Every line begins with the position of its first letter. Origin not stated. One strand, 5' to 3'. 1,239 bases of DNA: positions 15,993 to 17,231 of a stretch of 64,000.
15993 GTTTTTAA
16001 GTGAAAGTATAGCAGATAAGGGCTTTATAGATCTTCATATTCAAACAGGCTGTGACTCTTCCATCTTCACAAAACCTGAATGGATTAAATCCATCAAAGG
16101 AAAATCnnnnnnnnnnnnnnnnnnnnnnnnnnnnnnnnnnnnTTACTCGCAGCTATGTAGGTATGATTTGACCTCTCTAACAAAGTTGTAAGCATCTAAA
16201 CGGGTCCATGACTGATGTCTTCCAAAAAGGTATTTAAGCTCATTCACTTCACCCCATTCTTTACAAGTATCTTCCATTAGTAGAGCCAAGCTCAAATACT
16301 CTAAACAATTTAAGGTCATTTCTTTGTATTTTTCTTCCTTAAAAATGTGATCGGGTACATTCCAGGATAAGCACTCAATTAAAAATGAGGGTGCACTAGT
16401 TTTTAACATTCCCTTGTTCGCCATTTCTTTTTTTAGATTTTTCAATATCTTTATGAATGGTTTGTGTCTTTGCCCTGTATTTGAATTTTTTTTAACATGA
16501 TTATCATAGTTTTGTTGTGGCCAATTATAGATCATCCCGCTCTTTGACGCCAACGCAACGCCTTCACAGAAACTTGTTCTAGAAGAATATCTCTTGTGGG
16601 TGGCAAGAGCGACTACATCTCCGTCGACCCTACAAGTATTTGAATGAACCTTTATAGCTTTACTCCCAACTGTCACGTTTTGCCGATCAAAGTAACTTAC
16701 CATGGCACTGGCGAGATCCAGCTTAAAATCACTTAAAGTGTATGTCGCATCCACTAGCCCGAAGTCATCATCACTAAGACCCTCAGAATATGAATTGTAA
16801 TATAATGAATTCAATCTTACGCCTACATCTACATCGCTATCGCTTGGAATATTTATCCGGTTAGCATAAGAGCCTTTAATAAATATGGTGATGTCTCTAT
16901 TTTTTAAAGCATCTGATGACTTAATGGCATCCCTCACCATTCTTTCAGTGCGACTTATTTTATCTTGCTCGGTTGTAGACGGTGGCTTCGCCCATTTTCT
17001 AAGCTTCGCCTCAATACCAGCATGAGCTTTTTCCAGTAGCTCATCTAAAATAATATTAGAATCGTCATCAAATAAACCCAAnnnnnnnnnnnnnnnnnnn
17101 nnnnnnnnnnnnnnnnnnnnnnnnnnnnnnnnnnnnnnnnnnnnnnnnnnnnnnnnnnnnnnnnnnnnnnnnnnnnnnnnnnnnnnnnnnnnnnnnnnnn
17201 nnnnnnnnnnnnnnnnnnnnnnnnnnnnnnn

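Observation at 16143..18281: Minimal CBASS-like module (2TM/beta-rich effector + CD-NTase-like cyclase) with an XRE regulator, wedged beside tRNA-Cys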

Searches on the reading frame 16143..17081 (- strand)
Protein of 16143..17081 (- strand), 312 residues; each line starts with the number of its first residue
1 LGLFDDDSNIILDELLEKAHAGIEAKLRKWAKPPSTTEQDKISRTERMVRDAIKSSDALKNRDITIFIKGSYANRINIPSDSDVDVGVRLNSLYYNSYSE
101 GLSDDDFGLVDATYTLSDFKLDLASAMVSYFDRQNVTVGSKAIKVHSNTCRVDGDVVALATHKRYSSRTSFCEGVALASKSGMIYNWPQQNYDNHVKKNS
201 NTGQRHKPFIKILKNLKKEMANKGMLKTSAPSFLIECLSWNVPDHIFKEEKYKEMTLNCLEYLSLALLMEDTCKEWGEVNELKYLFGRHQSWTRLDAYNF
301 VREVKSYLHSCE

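Call 4: search_protein_families(library=pfam, proteins=[window:16143-17081:-], max_evalue=1)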
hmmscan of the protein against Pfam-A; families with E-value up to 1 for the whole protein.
window:16143-17081:- (312 aa): 2 families
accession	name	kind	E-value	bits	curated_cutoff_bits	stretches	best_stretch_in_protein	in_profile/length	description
PF18144.7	SMODS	-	0.006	17.3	26.5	1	34-114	16-97/164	Second Messenger Oligonucleotide or Dinucleotide Synthetase domain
PF01909.29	NTP_transf_2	-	0.13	13.1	21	1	60-94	13-44/93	Nucleotidyltransferase domain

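Call 5: search_protein_families(library=padloc, proteins=[window:16143-17081:-], max_evalue=1)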
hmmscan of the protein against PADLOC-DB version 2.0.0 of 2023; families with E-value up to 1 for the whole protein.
window:16143-17081:- (312 aa): 16 families
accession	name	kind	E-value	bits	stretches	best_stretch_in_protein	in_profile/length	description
PDLC00801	Cyclase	-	2.7e-104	346.5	1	23-308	5-292/295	oligonucleotide-cyclase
PDLC00794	Cyclase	-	2.5e-77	258.1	1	23-308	4-293/297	oligonucleotide-cyclase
PDLC00788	Cyclase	-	3.4e-64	215.2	1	24-308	5-294/297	oligonucleotide-cyclase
PDLC00812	Cyclase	-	1.7e-47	159.8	1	21-309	45-350/352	oligonucleotide-cyclase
PDLC00789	Cyclase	-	1.1e-18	65.7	1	41-289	11-242/261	oligonucleotide-cyclase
PDLC00772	Cyclase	-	6.5e-10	36.5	1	47-257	77-294/375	oligonucleotide-cyclase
PDLC00807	Cyclase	-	7.5e-10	36.5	1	68-286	82-302/342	oligonucleotide-cyclase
PDLC00773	Cyclase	-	9.5e-09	33.3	2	132-264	103-222/334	oligonucleotide-cyclase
PDLC00809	Cyclase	-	2.4e-07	28.6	1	36-248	19-210/295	oligonucleotide-cyclase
PDLC00784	Cyclase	-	1.2e-06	26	1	115-288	148-321/351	oligonucleotide-cyclase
PDLC00823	Cyclase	-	2.9e-06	25.1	1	37-246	21-198/285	oligonucleotide-cyclase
PDLC00810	Cyclase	-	3.3e-06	24.8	1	37-130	20-117/335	oligonucleotide-cyclase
PDLC00822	Cyclase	-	7.8e-06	23.4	1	34-92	16-78/375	oligonucleotide-cyclase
PDLC00803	Cyclase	-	3.1e-05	21.8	1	39-264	22-205/253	oligonucleotide-cyclase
PDLC00786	Cyclase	-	0.00059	17.3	1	40-100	22-83/293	oligonucleotide-cyclase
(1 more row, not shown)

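Call 6: search_protein_families(library=ncbifam, proteins=[window:16143-17081:-], max_evalue=1)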
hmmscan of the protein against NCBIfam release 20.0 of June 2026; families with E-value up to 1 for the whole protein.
window:16143-17081:- (312 aa): 6 families
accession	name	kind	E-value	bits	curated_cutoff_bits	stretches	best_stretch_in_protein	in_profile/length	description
NF053871.1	DS2_2_antiphage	equivalog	4.7e-53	180.4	350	1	24-307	5-292/294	anti-phage nucleotidyltransferase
NF041117.1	CBASS_cyclase_b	equivalog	3.5e-08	33.4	200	1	36-258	12-205/275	CBASS oligonucleotide cyclase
NF041116.1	CBASS_cyclase_a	equivalog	0.00087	18.5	200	1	115-264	88-232/317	CBASS oligonucleotide cyclase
TIGR03671.1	cca_archaeal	equivalog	0.0015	17.4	281.3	1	34-92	11-69/410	CCA tRNA nucleotidyltransferase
NF052443.1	SensHisKinMctS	equivalog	0.013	13.8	700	1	2-44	122-164/457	two-component system sensor histidine kinase MctS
NF041271.1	Phos_CheZ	equivalog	0.14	11.6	350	1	88-126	191-229/242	protein phosphatase CheZ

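Call 12: find_homologous_proteins(query=window:16143-17081:-, max_evalue=1e-10)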
Query window:16143-17081:- (312 aa): 1353 proteins with E <= 1e-10 among 2832 candidates; the best 120 are listed.
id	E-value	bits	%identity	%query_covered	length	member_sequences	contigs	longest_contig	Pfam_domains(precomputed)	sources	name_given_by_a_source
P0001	2.6e-208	708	100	100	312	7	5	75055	PF26305.1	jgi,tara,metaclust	tara:strand:+ start:48105 stop:49043 length:939 start_codon:yes stop_codon:yes gene_type:complete|me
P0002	1.5e-163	561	77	100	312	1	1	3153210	PF26305.1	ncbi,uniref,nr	ncbi:hypothetical protein BALOs_0739 [Halobacteriovorax sp. BALOs_7]|uniref:nucleotidyltransferase d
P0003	2.8e-141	488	68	100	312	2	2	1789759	PF26305.1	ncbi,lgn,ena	-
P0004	6.5e-132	457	67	96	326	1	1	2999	PF26305.1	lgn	-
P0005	9.1e-132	457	64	100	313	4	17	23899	PF26305.1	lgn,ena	-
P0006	7.6e-129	447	62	100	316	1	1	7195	PF26305.1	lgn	-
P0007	2.8e-94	334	51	98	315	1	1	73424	PF26305.1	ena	-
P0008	6.8e-92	326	53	92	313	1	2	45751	PF26305.1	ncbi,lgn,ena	-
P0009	8.8e-92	325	53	92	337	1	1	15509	PF26305.1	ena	-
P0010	3.5e-90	320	49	95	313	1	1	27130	PF26305.1,PF18144.8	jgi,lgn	jgi:hypothetical protein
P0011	9.0e-89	316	50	96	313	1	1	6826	PF26305.1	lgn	-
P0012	2.3e-86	308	49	94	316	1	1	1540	PF26305.1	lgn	-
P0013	2.9e-86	307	50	95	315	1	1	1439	PF26305.1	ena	-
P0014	6.4e-85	303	49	93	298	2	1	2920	PF26305.1,PF18144.8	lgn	-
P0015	1.3e-84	302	49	96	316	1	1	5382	PF26305.1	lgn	-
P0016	1.5e-84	302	49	91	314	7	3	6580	PF26305.1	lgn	-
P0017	1.8e-84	302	46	98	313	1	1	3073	PF26305.1,PF18144.8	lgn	-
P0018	5.2e-84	300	49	94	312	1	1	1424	PF26305.1,PF18144.8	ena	-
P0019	8.1e-84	299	47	95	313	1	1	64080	PF26305.1,PF18144.8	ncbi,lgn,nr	ncbi:MAG: nucleotidyltransferase [Bdellovibrionales bacterium]|nr:nucleotidyltransferase [Bdellovibr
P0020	3.1e-83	297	48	92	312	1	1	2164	PF26305.1,PF18144.8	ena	-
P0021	1.6e-82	295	46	96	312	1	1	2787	PF26305.1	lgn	-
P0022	1.8e-82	295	46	97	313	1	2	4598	PF26305.1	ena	-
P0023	8.0e-82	293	46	97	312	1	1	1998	PF26305.1,PF18144.8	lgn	-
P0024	1.1e-81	292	49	96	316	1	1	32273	PF26305.1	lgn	-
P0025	5.6e-81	290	48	91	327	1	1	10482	PF26305.1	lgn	-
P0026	1.1e-79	286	48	92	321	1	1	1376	PF26305.1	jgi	jgi:hypothetical protein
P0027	1.7e-79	285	47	93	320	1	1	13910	PF26305.1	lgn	-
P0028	2.7e-79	284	47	93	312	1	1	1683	PF26305.1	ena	-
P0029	3.2e-79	284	45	97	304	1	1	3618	PF26305.1,PF18144.8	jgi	jgi:predicted nucleotidyltransferase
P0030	2.6e-78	281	47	96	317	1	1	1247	PF26305.1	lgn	-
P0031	4.1e-78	281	44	92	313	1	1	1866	PF26305.1,PF18144.8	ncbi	-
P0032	2.2e-77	278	47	92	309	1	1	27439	PF26305.1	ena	-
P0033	3.6e-77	277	45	91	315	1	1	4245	PF26305.1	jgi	jgi:hypothetical protein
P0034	4.4e-77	277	45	91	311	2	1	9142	PF26305.1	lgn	-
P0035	9.7e-77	276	44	91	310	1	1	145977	PF26305.1,PF18144.8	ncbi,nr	ncbi:MAG: nucleotidyltransferase [Bdellovibrionaceae bacterium]|nr:nucleotidyltransferase [Pseudobde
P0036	1.9e-76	275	47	94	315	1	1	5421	PF26305.1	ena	-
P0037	3.8e-76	274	47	91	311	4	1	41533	PF26305.1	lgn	-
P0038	4.2e-76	274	43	96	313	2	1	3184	PF26305.1,PF18144.8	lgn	-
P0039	5.7e-76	274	46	96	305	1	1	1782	PF26305.1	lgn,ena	-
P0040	8.4e-76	273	45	92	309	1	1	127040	PF26305.1,PF18144.8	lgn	-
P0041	9.3e-76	273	44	96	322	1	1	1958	PF26305.1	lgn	-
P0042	2.7e-75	271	44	91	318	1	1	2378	PF26305.1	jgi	jgi:hypothetical protein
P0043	4.6e-75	271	45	91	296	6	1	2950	PF26305.1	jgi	jgi:hypothetical protein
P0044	7.7e-75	270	45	94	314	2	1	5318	PF26305.1,PF18144.8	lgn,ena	-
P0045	1.7e-74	269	45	92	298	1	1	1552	PF26305.1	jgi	jgi:hypothetical protein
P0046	4.4e-74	267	44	91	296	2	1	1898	PF26305.1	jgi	-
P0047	1.2e-73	266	45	89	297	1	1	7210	PF26305.1,PF18144.8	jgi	jgi:predicted nucleotidyltransferase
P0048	2.2e-73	265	45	94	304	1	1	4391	PF26305.1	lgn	-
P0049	4.5e-73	264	45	91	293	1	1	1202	PF26305.1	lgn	-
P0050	7.4e-73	263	43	90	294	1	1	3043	PF26305.1,PF18144.8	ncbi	-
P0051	7.8e-73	263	43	91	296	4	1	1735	PF26305.1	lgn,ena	-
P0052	8.6e-73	263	44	91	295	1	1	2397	PF26305.1,PF18144.8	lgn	-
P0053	2.0e-72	262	44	91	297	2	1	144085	PF26305.1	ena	-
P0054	4.4e-72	261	45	91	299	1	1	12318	PF26305.1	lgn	-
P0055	4.5e-72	261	43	91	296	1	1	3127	PF26305.1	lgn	-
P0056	1.6e-71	259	43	91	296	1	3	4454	PF26305.1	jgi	jgi:hypothetical protein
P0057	3.8e-71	258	46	91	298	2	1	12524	PF26305.1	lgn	-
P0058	6.3e-71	257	43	92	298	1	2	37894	PF26305.1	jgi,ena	-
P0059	8.0e-71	257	46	89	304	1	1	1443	PF26305.1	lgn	-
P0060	1.1e-70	256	42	90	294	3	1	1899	PF26305.1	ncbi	-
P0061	1.6e-70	256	43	91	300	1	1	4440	PF26305.1,PF18144.8,PF01909.30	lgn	-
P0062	1.8e-70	256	43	91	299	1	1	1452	PF26305.1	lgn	-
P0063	2.1e-70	255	43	95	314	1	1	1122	PF26305.1,PF18144.8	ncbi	-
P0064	2.4e-70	255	43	93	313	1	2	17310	PF26305.1,PF18144.8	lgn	-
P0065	2.5e-70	255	44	91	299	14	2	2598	PF26305.1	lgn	-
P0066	4.8e-70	254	43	95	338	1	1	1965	PF26305.1,PF18144.8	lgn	-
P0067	5.2e-70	254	43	91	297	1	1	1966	PF26305.1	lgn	-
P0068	6.0e-70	254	44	91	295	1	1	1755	PF26305.1,PF18144.8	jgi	jgi:hypothetical protein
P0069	6.9e-70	254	43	92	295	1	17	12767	PF26305.1,PF18144.8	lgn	-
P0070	7.7e-70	253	43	93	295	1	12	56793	PF26305.1,PF18144.8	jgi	jgi:hypothetical protein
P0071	1.0e-69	253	46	91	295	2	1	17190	PF26305.1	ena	-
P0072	1.7e-69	252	45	91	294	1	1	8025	PF26305.1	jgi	jgi:hypothetical protein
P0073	1.8e-69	252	44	91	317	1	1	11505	PF26305.1,PF18144.8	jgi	jgi:hypothetical protein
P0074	1.9e-69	252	46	89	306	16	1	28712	PF26305.1,PF18144.8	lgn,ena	-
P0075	2.4e-69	252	43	91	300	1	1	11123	PF26305.1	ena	-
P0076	2.9e-69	252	42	91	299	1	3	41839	PF26305.1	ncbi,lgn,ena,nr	ncbi:MAG: nucleotidyltransferase [Desulfitobacteriaceae bacterium]|nr:nucleotidyltransferase [Desulf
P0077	3.7e-69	251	41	91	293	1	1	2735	PF26305.1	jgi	-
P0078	4.0e-69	251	46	85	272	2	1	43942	PF26305.1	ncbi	-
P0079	4.1e-69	251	44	90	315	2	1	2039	PF26305.1,PF18144.8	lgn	-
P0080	4.5e-69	251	43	92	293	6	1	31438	PF26305.1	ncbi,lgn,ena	-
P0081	4.8e-69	251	44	91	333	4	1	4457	PF26305.1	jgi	-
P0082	5.4e-69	251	43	91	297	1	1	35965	PF26305.1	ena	-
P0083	6.1e-69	250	44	91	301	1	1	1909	PF26305.1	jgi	jgi:hypothetical protein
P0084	6.4e-69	250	42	91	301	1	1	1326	PF26305.1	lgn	-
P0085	6.9e-69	250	43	89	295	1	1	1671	PF26305.1,PF01909.30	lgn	-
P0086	7.4e-69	250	44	89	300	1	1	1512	PF26305.1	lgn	-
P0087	8.7e-69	250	43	91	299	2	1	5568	PF26305.1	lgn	-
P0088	1.2e-68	250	43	91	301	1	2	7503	PF26305.1,PF18144.8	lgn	-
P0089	1.2e-68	249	41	91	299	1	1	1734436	PF26305.1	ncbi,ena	-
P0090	1.5e-68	249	43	91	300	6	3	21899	PF26305.1,PF18144.8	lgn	-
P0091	1.9e-68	249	42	91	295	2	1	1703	PF26305.1,PF18144.8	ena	-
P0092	1.9e-68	249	46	88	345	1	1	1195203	PF26305.1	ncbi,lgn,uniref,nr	ncbi:nucleotidyltransferase [Ruegeria sp. HKCCD7318]|uniref:nucleotidyltransferase domain-containing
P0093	2.0e-68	249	43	91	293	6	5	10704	PF26305.1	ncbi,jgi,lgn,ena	-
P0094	2.2e-68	249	45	91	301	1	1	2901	PF26305.1,PF18144.8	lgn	-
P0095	2.2e-68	249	43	91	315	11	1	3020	PF26305.1,PF18144.8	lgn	-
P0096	2.3e-68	249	44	94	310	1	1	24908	PF26305.1,PF18144.8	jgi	jgi:hypothetical protein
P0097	2.4e-68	249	44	93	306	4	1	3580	PF26305.1,PF18144.8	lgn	-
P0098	2.7e-68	248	43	91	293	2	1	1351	PF26305.1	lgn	-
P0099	2.7e-68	248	44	89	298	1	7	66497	PF26305.1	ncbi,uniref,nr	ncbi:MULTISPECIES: nucleotidyltransferase [Myxococcus]|uniref:nucleotidyltransferase domain-containi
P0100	2.9e-68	248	43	91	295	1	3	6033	PF26305.1,PF18144.8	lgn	-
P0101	3.6e-68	248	43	91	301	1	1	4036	PF26305.1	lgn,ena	-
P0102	3.6e-68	248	44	89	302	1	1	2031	PF26305.1,PF18144.8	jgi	-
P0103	3.7e-68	248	42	91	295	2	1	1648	PF26305.1,PF18144.8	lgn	-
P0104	4.7e-68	248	45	91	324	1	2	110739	PF26305.1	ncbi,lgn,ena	-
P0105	4.7e-68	248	43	92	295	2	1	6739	PF26305.1,PF18144.8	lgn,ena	-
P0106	4.8e-68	248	44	89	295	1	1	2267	PF26305.1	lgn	-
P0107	5.3e-68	247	45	91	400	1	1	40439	PF26305.1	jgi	jgi:hypothetical protein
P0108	5.4e-68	247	43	92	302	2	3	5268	PF26305.1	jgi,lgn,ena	jgi:hypothetical protein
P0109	5.5e-68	247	44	92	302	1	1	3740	PF26305.1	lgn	-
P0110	5.7e-68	247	45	91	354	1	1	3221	PF26305.1,PF18144.8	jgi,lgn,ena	-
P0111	5.8e-68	247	45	89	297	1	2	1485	PF26305.1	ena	-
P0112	6.1e-68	247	43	92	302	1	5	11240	PF26305.1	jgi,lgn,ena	-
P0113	6.2e-68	247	43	91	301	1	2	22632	PF26305.1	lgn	-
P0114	6.7e-68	247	43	91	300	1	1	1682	PF26305.1,PF18144.8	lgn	-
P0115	7.0e-68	247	41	91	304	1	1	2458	PF26305.1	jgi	-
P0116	7.1e-68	247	44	92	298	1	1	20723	PF26305.1,PF18144.8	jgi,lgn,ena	-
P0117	7.3e-68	247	42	91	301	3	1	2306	PF26305.1,PF18144.8,PF01909.30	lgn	-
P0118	7.6e-68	247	45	85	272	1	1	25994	PF26305.1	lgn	-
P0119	7.8e-68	247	44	91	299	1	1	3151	PF26305.1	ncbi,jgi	jgi:hypothetical protein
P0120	8.2e-68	247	42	91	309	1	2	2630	PF26305.1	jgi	jgi:hypothetical protein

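Call 13: search_solved_structures(query=window:16143-17081:-, max_evalue=1, show_alignments=2)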
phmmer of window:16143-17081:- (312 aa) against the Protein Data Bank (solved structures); distinct sequences matched with E-value up to 1: 7.
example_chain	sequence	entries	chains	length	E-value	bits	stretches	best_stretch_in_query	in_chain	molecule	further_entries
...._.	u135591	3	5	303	6.5e-65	222.4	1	24-308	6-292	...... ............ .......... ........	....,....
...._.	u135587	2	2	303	2.1e-54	187.9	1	24-301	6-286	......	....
7x4c_A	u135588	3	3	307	6.5e-53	183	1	24-309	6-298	EfCdnE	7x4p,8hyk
6e0k_A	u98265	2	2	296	2.6e-33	118.6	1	24-302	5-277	cGAS/DncV-like nucleotidyltransferase in E. coli homolog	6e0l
6e0m_A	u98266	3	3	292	6.7e-32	114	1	24-308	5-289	cGAS/DncV-like nucleotidyltransferase in E. coli homolog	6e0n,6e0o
8pho_A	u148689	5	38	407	0.11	14.7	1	181-242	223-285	Phage portal protein | Portal protein | Putative phage portal protein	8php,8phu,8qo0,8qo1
2cqn_A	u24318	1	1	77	0.85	11.9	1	217-259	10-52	Formin-binding protein 3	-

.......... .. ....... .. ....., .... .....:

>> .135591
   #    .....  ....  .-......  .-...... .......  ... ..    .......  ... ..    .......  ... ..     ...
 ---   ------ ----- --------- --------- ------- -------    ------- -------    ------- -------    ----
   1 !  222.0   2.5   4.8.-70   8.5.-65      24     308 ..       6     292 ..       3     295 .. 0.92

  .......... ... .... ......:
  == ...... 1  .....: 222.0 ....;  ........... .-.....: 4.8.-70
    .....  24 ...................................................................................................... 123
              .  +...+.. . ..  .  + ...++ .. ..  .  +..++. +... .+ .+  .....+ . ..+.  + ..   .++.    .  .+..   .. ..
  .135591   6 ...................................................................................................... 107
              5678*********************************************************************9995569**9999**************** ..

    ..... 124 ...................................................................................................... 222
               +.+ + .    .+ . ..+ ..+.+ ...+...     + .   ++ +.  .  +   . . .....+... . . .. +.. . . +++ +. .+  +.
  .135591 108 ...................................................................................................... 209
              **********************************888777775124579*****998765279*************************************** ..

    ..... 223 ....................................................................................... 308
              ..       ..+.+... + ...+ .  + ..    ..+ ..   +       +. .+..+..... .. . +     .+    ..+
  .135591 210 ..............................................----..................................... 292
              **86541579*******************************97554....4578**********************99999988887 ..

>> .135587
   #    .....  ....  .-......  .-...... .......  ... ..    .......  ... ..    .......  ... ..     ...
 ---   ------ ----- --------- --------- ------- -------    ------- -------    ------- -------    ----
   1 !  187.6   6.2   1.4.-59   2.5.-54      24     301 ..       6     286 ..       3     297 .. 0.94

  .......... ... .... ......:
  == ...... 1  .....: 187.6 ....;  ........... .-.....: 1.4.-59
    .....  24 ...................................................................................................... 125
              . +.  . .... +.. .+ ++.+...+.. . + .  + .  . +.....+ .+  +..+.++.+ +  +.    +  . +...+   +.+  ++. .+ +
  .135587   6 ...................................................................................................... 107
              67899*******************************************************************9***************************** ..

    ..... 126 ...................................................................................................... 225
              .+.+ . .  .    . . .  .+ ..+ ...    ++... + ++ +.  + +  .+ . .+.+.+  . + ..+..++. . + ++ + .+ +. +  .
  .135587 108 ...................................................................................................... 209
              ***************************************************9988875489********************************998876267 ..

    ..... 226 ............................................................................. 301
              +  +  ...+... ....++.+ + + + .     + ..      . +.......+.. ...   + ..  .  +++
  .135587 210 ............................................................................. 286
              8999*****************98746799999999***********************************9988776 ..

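Call 15: find_encoding_contigs(protein=P0001, flank=6000, max_places=5)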
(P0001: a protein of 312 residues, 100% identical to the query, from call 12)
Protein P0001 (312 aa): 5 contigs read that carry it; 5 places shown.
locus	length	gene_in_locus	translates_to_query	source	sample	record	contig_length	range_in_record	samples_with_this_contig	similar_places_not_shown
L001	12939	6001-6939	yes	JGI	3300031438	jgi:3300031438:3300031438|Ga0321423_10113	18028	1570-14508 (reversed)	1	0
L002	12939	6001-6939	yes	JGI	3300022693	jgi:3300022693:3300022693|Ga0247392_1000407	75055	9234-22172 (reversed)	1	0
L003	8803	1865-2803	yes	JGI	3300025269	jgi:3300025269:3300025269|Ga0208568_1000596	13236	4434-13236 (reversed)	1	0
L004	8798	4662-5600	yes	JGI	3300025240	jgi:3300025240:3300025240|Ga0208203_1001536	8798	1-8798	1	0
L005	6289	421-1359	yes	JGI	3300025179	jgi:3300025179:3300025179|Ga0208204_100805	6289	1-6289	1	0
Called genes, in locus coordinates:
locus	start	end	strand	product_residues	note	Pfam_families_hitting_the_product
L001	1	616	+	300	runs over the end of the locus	PF07549:Sec_GG, PF02355:SecD_SecF_C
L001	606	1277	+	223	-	-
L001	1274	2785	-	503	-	-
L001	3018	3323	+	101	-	PF00216:Bac_DNA_binding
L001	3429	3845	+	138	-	PF07681:DoxX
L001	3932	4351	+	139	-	PF07681:DoxX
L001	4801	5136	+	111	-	PF13744:HTH_37 (faint), PF12844:HTH_19 (weak), PF01381:HTH_3, PF13443:HTH_26 (weak), PF13560:HTH_31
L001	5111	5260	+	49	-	-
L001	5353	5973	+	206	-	PF18153:Cap15_CD_rec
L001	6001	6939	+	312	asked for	PF26305:CD_NTase_C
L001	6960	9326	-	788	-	PF02518:HATPase_c, PF00072:Response_reg (weak)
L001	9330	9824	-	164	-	PF06172:Cupin_5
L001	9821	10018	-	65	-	-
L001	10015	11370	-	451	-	PF00072:Response_reg, PF00158:Sigma54_activat, PF14532:Sigma54_activ_2, PF00004:AAA (weak), PF07728:AAA_5, PF25601:AAA_lid_14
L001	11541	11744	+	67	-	-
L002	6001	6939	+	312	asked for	PF26305:CD_NTase_C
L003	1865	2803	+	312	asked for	PF26305:CD_NTase_C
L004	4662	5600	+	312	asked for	PF26305:CD_NTase_C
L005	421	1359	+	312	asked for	PF26305:CD_NTase_C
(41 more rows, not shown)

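Call 16: find_encoding_contigs(protein=P0002, flank=8000, max_places=3)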
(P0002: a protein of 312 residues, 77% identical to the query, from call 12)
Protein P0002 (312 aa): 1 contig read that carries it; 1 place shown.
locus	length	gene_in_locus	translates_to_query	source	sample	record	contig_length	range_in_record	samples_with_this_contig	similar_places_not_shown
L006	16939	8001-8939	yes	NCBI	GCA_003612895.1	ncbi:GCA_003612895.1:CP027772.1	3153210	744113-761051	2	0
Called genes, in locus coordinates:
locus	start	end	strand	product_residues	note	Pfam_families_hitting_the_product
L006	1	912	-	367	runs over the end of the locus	PF13102:Phage_int_SAM_5 (weak), PF14659:Phage_int_SAM_3, PF00589:Phage_integrase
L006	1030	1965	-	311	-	PF06745:ATPase (weak), PF13481:AAA_25 (weak)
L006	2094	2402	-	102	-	PF13730:HTH_36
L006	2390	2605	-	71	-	PF12728:HTH_17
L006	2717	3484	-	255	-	-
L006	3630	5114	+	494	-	PF00078:RVT_1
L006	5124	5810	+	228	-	-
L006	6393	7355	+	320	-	PF26305:CD_NTase_C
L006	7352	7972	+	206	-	PF18153:Cap15_CD_rec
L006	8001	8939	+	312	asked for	PF26305:CD_NTase_C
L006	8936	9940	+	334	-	PF08867:FRG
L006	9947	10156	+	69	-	-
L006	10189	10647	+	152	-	-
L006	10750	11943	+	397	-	-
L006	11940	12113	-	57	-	-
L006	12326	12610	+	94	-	PF01797:Y1_Tnp (weak)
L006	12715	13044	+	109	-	-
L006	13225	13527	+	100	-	-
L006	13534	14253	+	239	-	PF08378:NERD, PF01396:Zn_ribbon_Top1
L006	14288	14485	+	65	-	-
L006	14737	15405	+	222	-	-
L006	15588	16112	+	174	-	-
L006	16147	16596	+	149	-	-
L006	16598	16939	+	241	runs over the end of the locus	PF01551:Peptidase_M23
